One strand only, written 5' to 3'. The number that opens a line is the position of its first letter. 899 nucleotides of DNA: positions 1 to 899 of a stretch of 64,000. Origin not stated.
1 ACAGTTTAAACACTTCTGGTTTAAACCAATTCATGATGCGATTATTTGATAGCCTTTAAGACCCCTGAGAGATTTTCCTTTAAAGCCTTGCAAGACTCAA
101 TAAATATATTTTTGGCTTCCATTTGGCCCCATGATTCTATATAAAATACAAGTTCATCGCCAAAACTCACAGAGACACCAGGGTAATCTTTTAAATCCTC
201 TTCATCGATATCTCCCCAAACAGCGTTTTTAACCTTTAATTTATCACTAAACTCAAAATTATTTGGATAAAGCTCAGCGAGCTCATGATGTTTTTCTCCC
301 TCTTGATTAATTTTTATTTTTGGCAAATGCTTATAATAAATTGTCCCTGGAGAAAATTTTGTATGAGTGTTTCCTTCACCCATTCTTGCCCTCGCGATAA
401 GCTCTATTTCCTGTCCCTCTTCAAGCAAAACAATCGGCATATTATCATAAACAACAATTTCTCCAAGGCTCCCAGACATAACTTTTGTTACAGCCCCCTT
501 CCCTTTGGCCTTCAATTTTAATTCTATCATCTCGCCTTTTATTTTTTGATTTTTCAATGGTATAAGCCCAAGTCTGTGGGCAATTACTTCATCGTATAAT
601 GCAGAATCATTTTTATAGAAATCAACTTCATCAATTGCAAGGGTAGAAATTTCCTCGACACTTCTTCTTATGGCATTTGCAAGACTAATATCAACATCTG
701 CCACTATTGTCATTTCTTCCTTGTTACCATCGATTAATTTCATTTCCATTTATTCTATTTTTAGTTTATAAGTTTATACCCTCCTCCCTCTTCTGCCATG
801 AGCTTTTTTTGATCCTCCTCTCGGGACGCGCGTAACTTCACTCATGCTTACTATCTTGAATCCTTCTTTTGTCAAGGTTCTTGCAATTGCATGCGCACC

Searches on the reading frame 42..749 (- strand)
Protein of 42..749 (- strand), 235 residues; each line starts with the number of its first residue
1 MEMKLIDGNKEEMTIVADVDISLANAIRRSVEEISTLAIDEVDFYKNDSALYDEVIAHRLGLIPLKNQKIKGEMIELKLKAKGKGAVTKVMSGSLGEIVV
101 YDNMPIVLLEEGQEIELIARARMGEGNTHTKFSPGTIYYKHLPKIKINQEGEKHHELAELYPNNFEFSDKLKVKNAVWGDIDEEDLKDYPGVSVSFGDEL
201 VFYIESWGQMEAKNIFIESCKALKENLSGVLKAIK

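Call 76: find_homologous_proteins(query=window:42-749:-, max_evalue=1e-10)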
Query window:42-749:- (235 aa): 2767 proteins with E <= 1e-10 among 4148 candidates; the best 120 are listed.
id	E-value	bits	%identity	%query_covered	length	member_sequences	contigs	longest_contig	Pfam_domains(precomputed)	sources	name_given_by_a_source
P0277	5.5e-147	505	100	99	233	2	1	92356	PF01000.32,PF01193.30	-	-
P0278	1.8e-108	379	74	100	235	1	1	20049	PF01000.32,PF01193.30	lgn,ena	-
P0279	5.5e-104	365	72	100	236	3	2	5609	PF01000.32,PF01193.30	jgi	jgi:DNA-directed RNA polymerase subunit D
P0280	3.8e-102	359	75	93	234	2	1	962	PF01000.32,PF01193.30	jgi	jgi:DNA-directed RNA polymerase alpha subunit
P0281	4.4e-101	355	71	99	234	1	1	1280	PF01000.32,PF01193.30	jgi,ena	-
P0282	2.1e-97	343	69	100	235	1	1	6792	PF01000.32,PF01193.30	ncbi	-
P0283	5.2e-97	342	66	100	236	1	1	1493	PF01000.32,PF01193.30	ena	-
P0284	6.1e-97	342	67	99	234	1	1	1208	PF01000.32,PF01193.30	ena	-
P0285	1.2e-96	341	67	100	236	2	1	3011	PF01000.32,PF01193.30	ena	-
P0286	3.1e-96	339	69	100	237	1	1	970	PF01000.32,PF01193.30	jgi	jgi:DNA-directed RNA polymerase subunit D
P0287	4.3e-95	336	65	99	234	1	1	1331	PF01000.32,PF01193.30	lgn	-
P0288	6.9e-95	335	66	100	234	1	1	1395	PF01000.32,PF01193.30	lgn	-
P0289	2.4e-94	333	66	99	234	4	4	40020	PF01000.32,PF01193.30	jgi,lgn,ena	-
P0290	1.3e-93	331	66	99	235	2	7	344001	PF01000.32,PF01193.30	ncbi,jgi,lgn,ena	-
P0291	4.2e-93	329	67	99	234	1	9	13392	PF01000.32,PF01193.30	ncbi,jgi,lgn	-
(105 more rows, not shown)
